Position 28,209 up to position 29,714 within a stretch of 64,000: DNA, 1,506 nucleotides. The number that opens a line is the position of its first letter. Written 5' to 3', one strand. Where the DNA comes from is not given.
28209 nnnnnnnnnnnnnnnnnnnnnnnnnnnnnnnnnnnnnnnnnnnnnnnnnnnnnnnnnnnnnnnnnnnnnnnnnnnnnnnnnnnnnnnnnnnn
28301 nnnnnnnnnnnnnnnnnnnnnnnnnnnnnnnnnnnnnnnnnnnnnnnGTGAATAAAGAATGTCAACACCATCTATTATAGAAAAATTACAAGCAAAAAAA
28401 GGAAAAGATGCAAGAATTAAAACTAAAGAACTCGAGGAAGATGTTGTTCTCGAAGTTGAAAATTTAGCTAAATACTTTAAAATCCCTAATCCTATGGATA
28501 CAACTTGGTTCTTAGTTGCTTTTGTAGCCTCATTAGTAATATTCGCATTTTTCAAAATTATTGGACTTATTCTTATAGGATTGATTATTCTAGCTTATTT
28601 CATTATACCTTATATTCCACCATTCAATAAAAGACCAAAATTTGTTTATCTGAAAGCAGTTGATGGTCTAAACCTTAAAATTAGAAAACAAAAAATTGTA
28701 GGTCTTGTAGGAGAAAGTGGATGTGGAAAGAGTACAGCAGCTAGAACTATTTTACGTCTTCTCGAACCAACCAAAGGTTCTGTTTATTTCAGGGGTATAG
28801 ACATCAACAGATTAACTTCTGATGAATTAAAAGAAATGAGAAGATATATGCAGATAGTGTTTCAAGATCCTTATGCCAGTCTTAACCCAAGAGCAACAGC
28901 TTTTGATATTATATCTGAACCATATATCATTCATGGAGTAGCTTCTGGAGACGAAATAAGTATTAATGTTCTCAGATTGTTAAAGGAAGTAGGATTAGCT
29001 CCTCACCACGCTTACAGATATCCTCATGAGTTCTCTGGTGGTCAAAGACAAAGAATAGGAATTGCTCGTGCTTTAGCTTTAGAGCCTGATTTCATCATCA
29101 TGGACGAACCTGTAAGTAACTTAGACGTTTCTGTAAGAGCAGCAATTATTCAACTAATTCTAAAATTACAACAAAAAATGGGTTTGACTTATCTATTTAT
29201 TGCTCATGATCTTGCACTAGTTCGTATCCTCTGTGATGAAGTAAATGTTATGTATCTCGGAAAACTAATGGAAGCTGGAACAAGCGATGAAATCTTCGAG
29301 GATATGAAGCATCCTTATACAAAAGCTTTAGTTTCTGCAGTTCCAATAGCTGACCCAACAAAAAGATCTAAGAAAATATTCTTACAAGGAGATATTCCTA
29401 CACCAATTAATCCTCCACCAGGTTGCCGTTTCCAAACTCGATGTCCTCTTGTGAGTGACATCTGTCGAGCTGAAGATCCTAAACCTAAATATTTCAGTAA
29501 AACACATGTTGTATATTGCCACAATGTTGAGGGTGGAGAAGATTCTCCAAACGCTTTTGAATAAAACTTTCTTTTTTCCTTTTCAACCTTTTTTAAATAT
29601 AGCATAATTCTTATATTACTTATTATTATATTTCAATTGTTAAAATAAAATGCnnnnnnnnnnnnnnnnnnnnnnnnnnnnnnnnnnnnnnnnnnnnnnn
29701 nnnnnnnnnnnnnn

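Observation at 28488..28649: DppF-type ABC ATPase carries a ~55-residue transmembrane-hairpin insertion inside the nucleotide-binding domain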

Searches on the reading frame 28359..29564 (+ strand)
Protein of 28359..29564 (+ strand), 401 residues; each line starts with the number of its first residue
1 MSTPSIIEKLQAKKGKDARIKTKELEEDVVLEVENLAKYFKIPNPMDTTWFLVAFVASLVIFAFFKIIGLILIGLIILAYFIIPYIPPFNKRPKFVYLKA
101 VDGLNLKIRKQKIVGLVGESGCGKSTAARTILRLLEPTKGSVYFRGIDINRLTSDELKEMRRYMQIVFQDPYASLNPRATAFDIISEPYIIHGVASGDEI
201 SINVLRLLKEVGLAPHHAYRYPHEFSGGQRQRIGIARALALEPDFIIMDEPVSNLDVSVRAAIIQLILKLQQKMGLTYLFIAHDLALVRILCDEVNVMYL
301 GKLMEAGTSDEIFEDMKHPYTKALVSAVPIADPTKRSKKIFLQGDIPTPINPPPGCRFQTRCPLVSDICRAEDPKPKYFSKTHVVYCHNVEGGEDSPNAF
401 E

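Call 3: search_protein_families(library=pfam, proteins=[window:28359-29564:+])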
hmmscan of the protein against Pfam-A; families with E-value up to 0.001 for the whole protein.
window:28359-29564:+ (401 aa): 5 families
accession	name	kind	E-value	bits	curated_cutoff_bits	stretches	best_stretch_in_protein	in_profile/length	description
PF00005.33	ABC_tran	-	2.1e-31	109.8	25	1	102-252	2-136/137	ABC transporter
PF08352.17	oligo_HPY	-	3.5e-18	66.2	27.1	1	304-369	1-65/65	Oligopeptide/dipeptide transporter, C-terminal region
PF13304.12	AAA_21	-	0.00014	22.5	27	0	219-272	232-288/304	AAA domain, putative AbiEii toxin, Type IV TA system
PF00485.24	PRK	-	0.00026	21.3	22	1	113-186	1-75/196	Phosphoribulokinase / Uridine kinase family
PF13401.12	AAA_22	-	0.00046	20.9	27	0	110-146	4-38/130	AAA domain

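Call 6: find_homologous_proteins(query=window:28359-29564:+)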
Query window:28359-29564:+ (401 aa): 8000 proteins with E <= 0.001 among 8000 candidates; the best 120 are listed.
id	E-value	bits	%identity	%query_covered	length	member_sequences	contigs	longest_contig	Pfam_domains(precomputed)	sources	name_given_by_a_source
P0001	3.3e-260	881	97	100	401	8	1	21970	PF00005.34,PF08352.18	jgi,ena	-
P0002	4.3e-252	854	93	100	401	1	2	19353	PF00005.34,PF08352.18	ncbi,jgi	ncbi:MAG: ABC transporter ATP-binding protein [Candidatus Heimdallarchaeaceae archaeon]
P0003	7.7e-223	758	97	88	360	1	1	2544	PF00005.34,PF08352.18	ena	-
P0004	8.5e-222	754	80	100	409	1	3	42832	PF00005.34,PF08352.18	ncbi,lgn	-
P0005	1.7e-220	750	81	100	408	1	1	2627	PF00005.34,PF08352.18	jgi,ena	-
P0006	7.7e-220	748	79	100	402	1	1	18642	PF00005.34,PF08352.18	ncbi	-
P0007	2.3e-215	733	78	100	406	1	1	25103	PF00005.34,PF08352.18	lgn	-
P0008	3.3e-215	733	79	98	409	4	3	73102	PF00005.34,PF08352.18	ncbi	ncbi:MAG: ABC transporter ATP-binding protein [Candidatus Heimdallarchaeaceae archaeon]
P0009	4.4e-215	732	78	100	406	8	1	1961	PF00005.34,PF08352.18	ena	-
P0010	3.5e-213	726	77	100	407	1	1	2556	PF00005.34,PF08352.18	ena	-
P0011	4.1e-213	726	77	100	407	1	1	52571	PF00005.34,PF08352.18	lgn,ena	-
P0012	9.8e-213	724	76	100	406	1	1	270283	PF00005.34,PF08352.18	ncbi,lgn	-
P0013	2.0e-212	723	76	100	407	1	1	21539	PF00005.34,PF08352.18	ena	-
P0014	4.1e-212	722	76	100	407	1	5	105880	PF00005.34,PF08352.18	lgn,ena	-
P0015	4.9e-212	722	76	100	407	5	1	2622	PF00005.34,PF08352.18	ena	-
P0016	1.1e-211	721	77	100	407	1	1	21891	PF00005.34,PF08352.18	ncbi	-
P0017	1.2e-211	721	79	95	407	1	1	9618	PF00005.34,PF08352.18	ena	-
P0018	1.2e-211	721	76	100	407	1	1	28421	PF00005.34,PF08352.18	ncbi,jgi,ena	-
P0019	1.4e-211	721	76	100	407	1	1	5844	PF00005.34,PF08352.18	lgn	-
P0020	1.9e-211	720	76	100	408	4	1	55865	PF00005.34,PF08352.18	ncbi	-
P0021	2.1e-211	720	77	100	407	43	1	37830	PF00005.34,PF08352.18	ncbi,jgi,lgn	-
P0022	2.6e-211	720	76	100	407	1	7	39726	PF00005.34,PF08352.18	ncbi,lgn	-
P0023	4.5e-211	719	76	100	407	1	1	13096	PF00005.34,PF08352.18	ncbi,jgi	ncbi:MAG: ABC transporter ATP-binding protein [Candidatus Heimdallarchaeaceae archaeon]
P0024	4.7e-211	719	76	100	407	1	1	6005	PF00005.34,PF08352.18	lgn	-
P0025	6.7e-211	718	76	100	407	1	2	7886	PF00005.34,PF08352.18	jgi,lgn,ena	-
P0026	7.2e-211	718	76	100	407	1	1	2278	PF00005.34,PF08352.18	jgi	jgi:oligopeptide transport system ATP-binding protein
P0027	7.4e-211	718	76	100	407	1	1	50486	PF00005.34,PF08352.18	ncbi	-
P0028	8.7e-211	718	76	99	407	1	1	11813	PF00005.34,PF08352.18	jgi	-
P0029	9.5e-211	718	77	100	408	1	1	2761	PF00005.34,PF08352.18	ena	-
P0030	1.1e-210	718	77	100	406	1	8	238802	PF00005.34,PF08352.18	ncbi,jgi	ncbi:MAG: ABC transporter ATP-binding protein [Candidatus Heimdallarchaeaceae archaeon]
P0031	2.3e-210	717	76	100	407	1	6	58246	PF00005.34,PF08352.18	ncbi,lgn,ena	-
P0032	3.1e-210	716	78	100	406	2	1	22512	PF00005.34,PF08352.18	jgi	-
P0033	2.1e-209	713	75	100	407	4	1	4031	PF00005.34,PF08352.18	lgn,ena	-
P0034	2.6e-209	713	75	100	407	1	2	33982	PF00005.34,PF08352.18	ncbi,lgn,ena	-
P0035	4.9e-209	712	77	100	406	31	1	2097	PF00005.34,PF08352.18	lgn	-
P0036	2.1e-207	707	76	99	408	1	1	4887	PF00005.34,PF08352.18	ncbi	-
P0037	3.3e-207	706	76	100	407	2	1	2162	PF00005.34,PF08352.18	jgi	jgi:oligopeptide transport system ATP-binding protein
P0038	7.7e-194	662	80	87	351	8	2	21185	PF00005.34,PF08352.18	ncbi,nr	ncbi:MAG: ATP-binding cassette domain-containing protein [Candidatus Heimdallarchaeota archaeon]|nr:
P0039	3.9e-191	653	83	83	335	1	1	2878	PF00005.34,PF08352.18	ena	-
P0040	1.3e-158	546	55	76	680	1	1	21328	PF00005.34,PF13401.13,PF02463.26,PF08352.18,PF13304.13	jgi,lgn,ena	-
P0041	3.1e-157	542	54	75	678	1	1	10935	PF00005.34,PF13555.13,PF13401.13,PF02463.26,PF08352.18,PF13304.13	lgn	-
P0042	2.8e-155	535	55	73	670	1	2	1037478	PF00005.34,PF13401.13,PF02463.26,PF08352.18,PF13304.13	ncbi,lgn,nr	ncbi:ABC transporter ATP-binding protein [Bacillus sp. UMB0728]|nr:ABC transporter ATP-binding prote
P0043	1.7e-154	533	-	-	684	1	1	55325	PF00005.34,PF00006.32,PF13555.13,PF13401.13,PF08352.18,PF13304.13,PF13191.13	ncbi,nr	ncbi:MAG: ABC transporter ATP-binding protein [Proteobacteria bacterium]|nr:ABC transporter ATP-bind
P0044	1.6e-153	530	54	75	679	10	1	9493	PF00005.34,PF13401.13,PF02463.26,PF08352.18,PF13304.13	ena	-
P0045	3.3e-153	528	53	75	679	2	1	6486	PF00005.34,PF13555.13,PF13401.13,PF02463.26,PF08352.18,PF01078.28,PF13304.13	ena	-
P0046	2.3e-152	526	54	75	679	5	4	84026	PF00005.34,PF13401.13,PF02463.26,PF08352.18,PF13304.13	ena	-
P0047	3.7e-152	525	74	77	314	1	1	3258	PF00005.34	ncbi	ncbi:MAG: ATP-binding cassette domain-containing protein, partial [Candidatus Heimdallarchaeaceae ar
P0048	7.4e-152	524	52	74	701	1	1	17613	PF00005.34,PF02463.26,PF08352.18,PF13304.13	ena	-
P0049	7.0e-151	521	-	-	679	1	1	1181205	PF00005.34,PF13555.13,PF13401.13,PF02463.26,PF08352.18,PF13304.13,PF13191.13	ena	-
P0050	1.1e-150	520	-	-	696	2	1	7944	PF00005.34,PF13401.13,PF02463.26,PF08352.18,PF13304.13,PF13191.13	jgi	jgi:peptide/nickel transport system ATP-binding protein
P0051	1.1e-150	520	54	73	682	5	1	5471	PF00005.34,PF13555.13,PF13401.13,PF02463.26,PF08352.18,PF13304.13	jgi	jgi:peptide/nickel transport system ATP-binding protein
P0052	2.5e-150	519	-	-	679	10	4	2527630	PF00005.34,PF13401.13,PF02463.26,PF08352.18,PF13304.13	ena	-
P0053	6.2e-150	518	-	-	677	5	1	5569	PF00005.34,PF02463.26,PF08352.18,PF13304.13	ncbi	-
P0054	1.0e-149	517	-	-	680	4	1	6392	PF00005.34,PF02463.26,PF08352.18,PF13304.13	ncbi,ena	-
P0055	1.5e-149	516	55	73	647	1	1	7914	PF00005.34,PF00006.32,PF02463.26,PF08352.18,PF13304.13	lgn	-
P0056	2.2e-149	516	-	-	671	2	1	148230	PF00005.34,PF13401.13,PF02463.26,PF08352.18,PF13304.13,PF20720.4,PF13191.13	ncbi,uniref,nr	ncbi:ABC transporter ATP-binding protein [Cytobacillus purgationiresistens]|uniref:ABC transporter A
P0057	2.4e-149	516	-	-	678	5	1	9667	PF00005.34,PF00910.29,PF13401.13,PF13238.13,PF02463.26,PF08352.18,PF13304.13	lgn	-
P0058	7.7e-149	514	-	-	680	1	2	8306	PF00005.34,PF13401.13,PF02463.26,PF08352.18,PF13304.13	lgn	-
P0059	1.9e-148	513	-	-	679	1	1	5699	PF00005.34,PF13401.13,PF02463.26,PF08352.18,PF13304.13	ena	-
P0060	2.2e-147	509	-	-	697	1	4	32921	PF00005.34,PF20703.4,PF02463.26,PF08352.18,PF13304.13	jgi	-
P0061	1.2e-146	507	-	-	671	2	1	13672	PF00005.34,PF13401.13,PF02463.26,PF08352.18,PF13304.13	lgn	-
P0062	1.2e-146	507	52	73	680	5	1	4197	PF00005.34,PF02463.26,PF08352.18,PF13304.13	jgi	jgi:peptide/nickel transport system ATP-binding protein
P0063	2.4e-146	506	-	-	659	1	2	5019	PF19263.6,PF00005.34,PF13555.13,PF13401.13,PF02463.26,PF08352.18,PF01078.28,PF13304.13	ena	-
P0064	6.3e-146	504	-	-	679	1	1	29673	PF00005.34,PF13555.13,PF13401.13,PF02463.26,PF08352.18,PF13304.13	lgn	-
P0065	3.8e-145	502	-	-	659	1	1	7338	PF19263.6,PF00005.34,PF13555.13,PF13401.13,PF02463.26,PF08352.18,PF05621.18,PF13304.13,PF13191.13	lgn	-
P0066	4.5e-145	502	-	-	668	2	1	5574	PF00005.34,PF13555.13,PF00910.29,PF13401.13,PF02463.26,PF08352.18,PF13304.13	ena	-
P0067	4.2e-144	498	-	-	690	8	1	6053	PF00005.34,PF13401.13,PF02463.26,PF08352.18,PF13304.13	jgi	jgi:peptide/nickel transport system ATP-binding protein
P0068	4.9e-144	498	-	-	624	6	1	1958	PF00005.34,PF02463.26,PF08352.18,PF13304.13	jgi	jgi:peptide/nickel transport system ATP-binding protein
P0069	3.3e-143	496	-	-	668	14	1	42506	PF00005.34,PF13401.13,PF02463.26,PF08352.18,PF01078.28,PF13304.13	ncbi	-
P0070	3.2e-142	492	-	-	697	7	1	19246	PF00005.34,PF13555.13,PF13401.13,PF02463.26,PF08352.18,PF13304.13,PF13191.13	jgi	jgi:peptide/nickel transport system ATP-binding protein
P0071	4.3e-140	485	-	-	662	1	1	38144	PF00005.34,PF13555.13,PF02463.26,PF08352.18,PF13304.13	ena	-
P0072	4.9e-140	485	-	-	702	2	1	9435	PF00005.34,PF13555.13,PF13401.13,PF02463.26,PF08352.18,PF13304.13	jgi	jgi:peptide/nickel transport system ATP-binding protein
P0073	2.2e-139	483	-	-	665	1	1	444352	PF00005.34,PF08352.18,PF13304.13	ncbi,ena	-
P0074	4.3e-138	479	-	-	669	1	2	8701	PF00005.34,PF13555.13,PF00004.36,PF13401.13,PF02463.26,PF08352.18,PF01078.28,PF13304.13,PF20720.4,PF00931.29,PF13191.13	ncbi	-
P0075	8.1e-138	478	-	-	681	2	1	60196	PF00005.34,PF13555.13,PF13401.13,PF02463.26,PF08352.18,PF13304.13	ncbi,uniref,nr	ncbi:ABC transporter ATP-binding protein [Pseudonocardia bannensis]|uniref:ABC transporter ATP-bindi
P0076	1.9e-137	477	-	-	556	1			PF00005.34,PF13401.13,PF02463.26,PF08352.18,PF13304.13,PF13191.13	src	-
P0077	1.1e-136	474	-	-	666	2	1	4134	PF00005.34,PF13401.13,PF02463.26,PF08352.18,PF13304.13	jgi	-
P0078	2.4e-136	473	-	-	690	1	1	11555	PF00005.34,PF00004.36,PF13401.13,PF02463.26,PF08352.18,PF13304.13,PF13191.13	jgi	jgi:peptide/nickel transport system ATP-binding protein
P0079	2.9e-136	473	-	-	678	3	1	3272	PF00158.33,PF00005.34,PF13555.13,PF13401.13,PF02463.26,PF08352.18,PF13304.13,PF13191.13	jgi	jgi:peptide/nickel transport system ATP-binding protein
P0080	3.0e-132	459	-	-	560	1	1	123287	PF00005.34,PF02463.26,PF08352.18,PF13304.13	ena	-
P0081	8.1e-132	458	-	-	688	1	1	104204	PF00005.34,PF13401.13,PF02463.26,PF08352.18,PF13304.13,PF13191.13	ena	-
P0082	4.1e-130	452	-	-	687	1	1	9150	PF00005.34,PF02463.26,PF08352.18,PF13304.13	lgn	-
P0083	1.4e-127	444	-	-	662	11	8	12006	PF00005.34,PF13401.13,PF02463.26,PF08352.18,PF13304.13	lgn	-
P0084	7.5e-127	442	-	-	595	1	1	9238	PF00005.34,PF13401.13,PF02463.26,PF08352.18,PF13304.13,PF13191.13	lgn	-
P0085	8.2e-126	438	-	-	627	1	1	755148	PF00005.34,PF02463.26,PF08352.18,PF13304.13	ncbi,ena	-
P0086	1.7e-125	437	-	-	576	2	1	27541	PF00158.33,PF00485.25,PF00005.34,PF00006.32,PF13401.13,PF02463.26,PF08352.18,PF13304.13,PF13191.13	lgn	-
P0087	1.0e-122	428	-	-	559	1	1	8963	PF00005.34,PF02463.26,PF08352.18,PF13304.13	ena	-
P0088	2.4e-122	427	-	-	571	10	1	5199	PF00485.25,PF00005.34,PF05729.19,PF13555.13,PF13401.13,PF02463.26,PF08352.18,PF13304.13,PF13191.13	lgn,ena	-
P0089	4.8e-122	426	-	-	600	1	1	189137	PF00005.34,PF02463.26,PF08352.18,PF13304.13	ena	-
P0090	6.7e-119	415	-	-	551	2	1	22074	PF00005.34,PF13555.13,PF13401.13,PF02463.26,PF08352.18,PF13304.13,PF13191.13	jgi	-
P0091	3.9e-118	413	-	-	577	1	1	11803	PF00005.34,PF13401.13,PF02463.26,PF08352.18,PF13304.13,PF13191.13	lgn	-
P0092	6.3e-118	412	-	-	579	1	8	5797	PF00158.33,PF00485.25,PF00005.34,PF05729.19,PF13555.13,PF13401.13,PF02463.26,PF08352.18,PF13304.13,PF13191.13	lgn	-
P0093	8.7e-118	412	-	-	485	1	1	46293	PF00005.34,PF02463.26,PF08352.18,PF13304.13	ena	-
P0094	7.6e-117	409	-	-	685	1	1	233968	PF00005.34,PF02463.26,PF08352.18,PF13304.13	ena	-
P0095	3.1e-113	397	-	-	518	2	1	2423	PF00005.34,PF02463.26,PF08352.18,PF13304.13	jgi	jgi:peptide/nickel transport system ATP-binding protein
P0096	6.4e-113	396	46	95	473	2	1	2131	PF00005.34,PF08352.18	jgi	jgi:peptide/nickel transport system ATP-binding protein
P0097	1.0e-112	395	50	91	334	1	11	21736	PF00005.34,PF08352.18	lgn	-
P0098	4.5e-112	393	54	73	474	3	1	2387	PF00005.34,PF08352.18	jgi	jgi:peptide/nickel transport system ATP-binding protein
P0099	9.7e-111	389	58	74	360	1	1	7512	PF00005.34,PF08352.18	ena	-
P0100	1.7e-110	388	60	73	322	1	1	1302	PF00005.34,PF08352.18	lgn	-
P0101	2.2e-110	387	58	74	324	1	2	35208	PF00005.34,PF08352.18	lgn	-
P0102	2.4e-110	387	60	73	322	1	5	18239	PF00005.34,PF08352.18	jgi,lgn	-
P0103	4.0e-110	387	58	73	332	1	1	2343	PF00005.34,PF08352.18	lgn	-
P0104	4.7e-110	386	60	73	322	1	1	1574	PF00005.34,PF08352.18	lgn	-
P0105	6.8e-110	386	60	73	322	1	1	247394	PF00005.34,PF08352.18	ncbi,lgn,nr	ncbi:MAG: dipeptide ABC transporter ATP-binding protein [Firmicutes bacterium]|nr:dipeptide ABC tran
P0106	9.1e-110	385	59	73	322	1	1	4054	PF00005.34,PF08352.18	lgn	-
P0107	1.8e-109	384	58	73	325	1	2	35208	PF00005.34,PF08352.18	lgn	-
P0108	3.2e-109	384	59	73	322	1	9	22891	PF00005.34,PF08352.18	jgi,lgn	jgi:oligopeptide transport system ATP-binding protein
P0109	3.3e-109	384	60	73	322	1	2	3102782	PF00005.34,PF08352.18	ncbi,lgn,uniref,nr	ncbi:Oligopeptide transport ATP-binding protein OppF [Koleobacter methoxysyntrophicus]|uniref:Oligop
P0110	3.5e-109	384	60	73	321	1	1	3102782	PF00005.34,PF08352.18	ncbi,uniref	ncbi:ABC transporter ATP-binding protein [Koleobacter methoxysyntrophicus]|uniref:ABC transporter AT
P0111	4.3e-109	383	58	73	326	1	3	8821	PF00005.34,PF02463.26,PF08352.18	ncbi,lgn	-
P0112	4.6e-109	383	58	73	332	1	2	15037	PF00005.34,PF08352.18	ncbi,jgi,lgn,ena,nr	ncbi:MAG: peptide ABC transporter substrate-binding protein [Chloroflexi bacterium]|nr:MAG: peptide 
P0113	4.9e-109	383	59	72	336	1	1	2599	PF00005.34,PF08352.18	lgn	-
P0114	5.0e-109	383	48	93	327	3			PF00005.34,PF08352.18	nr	nr:oligopeptide/dipeptide ABC transporter ATP-binding protein [Thermoflavimicrobium dichotomicum]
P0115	5.5e-109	383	58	73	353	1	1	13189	PF00005.34,PF08352.18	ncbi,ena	ncbi:MAG TPA: ABC transporter ATP-binding protein [Limnochordales bacterium]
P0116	6.3e-109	383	59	73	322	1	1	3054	PF00005.34,PF08352.18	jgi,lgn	jgi:oligopeptide transport system ATP-binding protein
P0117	6.5e-109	383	57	73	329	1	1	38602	PF00005.34,PF08352.18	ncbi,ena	ncbi:MAG: ABC transporter ATP-binding protein [Dictyoglomaceae bacterium]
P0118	7.0e-109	383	59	73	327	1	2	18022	PF00005.34,PF08352.18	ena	-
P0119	7.1e-109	382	57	73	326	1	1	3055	PF00005.34,PF08352.18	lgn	-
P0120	8.4e-109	382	58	73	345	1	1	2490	PF00005.34,PF08352.18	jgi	-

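Call 15: find_encoding_contigs(protein=P0012, flank=10000, max_places=2)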
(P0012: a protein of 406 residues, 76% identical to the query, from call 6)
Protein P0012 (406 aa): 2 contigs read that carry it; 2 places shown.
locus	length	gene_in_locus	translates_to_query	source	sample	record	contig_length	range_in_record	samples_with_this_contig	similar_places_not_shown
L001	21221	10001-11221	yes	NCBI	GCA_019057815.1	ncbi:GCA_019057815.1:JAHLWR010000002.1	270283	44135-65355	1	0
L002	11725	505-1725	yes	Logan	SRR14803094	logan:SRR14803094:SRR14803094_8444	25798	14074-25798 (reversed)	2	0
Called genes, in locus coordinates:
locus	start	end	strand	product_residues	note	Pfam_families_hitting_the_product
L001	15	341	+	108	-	-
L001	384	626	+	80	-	-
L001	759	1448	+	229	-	-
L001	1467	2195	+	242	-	PF00025:Arf, PF00071:Ras, PF04670:Gtr1_RagA, PF08477:Roc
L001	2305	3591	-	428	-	PF12773:DZR (faint), PF13240:Zn_Ribbon_1 (faint), PF13248:Zn_ribbon_3 (weak), PF24460:DUF7575 (faint)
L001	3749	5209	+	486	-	-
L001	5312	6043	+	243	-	PF00005:ABC_tran, PF13304:AAA_21 (faint)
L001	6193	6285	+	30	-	-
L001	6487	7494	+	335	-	PF00528:BPD_transp_1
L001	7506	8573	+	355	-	PF12911:OppC_N, PF00528:BPD_transp_1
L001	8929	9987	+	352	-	PF00005:ABC_tran, PF13304:AAA_21 (weak), PF08352:oligo_HPY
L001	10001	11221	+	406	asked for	PF00005:ABC_tran, PF08352:oligo_HPY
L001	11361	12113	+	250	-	-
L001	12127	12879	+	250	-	-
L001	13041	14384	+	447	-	PF02812:ELFV_dehydrog_N, PF00208:ELFV_dehydrog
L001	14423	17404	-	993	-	PF00072:Response_reg (faint), PF01326:PPDK_N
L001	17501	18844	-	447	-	PF00083:Sugar_tr (faint), PF07690:MFS_1, PF13347:MFS_2, PF07690:MFS_1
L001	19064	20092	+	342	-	PF01073:3Beta_HSD, PF01370:Epimerase, PF02719:Polysacc_synt_2, PF04321:RmlD_sub_bind, PF05368:NmrA, PF07993:NAD_binding_4, PF13460:NAD_binding_10, PF16363:GDP_Man_Dehyd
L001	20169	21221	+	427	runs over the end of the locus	-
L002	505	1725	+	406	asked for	PF00005:ABC_tran, PF08352:oligo_HPY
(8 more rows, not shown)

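Call 19: predict_structure(alignment_id=A2)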
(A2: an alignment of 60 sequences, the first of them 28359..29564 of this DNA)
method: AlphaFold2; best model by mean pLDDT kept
length: 401 residues; sequences in the alignment: 60
mean_pLDDT: 82.9   pTM: 0.78
mean pLDDT of the five models: 82.9, 81.8, 81.4, 80.3, 80.1
residues with pLDDT >= 90: 184; 70-90: 148; 50-70: 39; < 50: 30
segments of 3 or more residues with pLDDT < 50: 328-332, 339-360
pLDDT, mean of each block of 10 residues (from residue 1): 74 81 89 93 65 84 91 87 64 67 92 90 88 93 93 90 91 80 94 91 97 96 92 95 94 88 94 94 83 90 90 85 64 51 44 43 61 86 88 86 77
secondary structure, 60 per line:
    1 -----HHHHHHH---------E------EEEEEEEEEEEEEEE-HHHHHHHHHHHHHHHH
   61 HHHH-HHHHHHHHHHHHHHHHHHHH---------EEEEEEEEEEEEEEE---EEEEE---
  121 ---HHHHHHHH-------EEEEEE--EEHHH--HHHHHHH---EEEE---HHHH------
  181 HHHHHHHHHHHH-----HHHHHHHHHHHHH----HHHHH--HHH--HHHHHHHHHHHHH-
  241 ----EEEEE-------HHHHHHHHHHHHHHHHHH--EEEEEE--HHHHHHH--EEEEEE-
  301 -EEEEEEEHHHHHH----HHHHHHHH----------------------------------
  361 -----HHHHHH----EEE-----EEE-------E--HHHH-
elements in order: H6-12 E29-43 H45-64 H66-85 E95-109 E113-117 H124-131 E139-144 H154-160 E164-167 H171-174 H181-192 H198-210 H215-219 H227-239 E245-249 H257-274 E277-282 H285-291 E294-299 E302-308 H309-314 H319-326 H366-371 E376-378 E384-386 H397-400
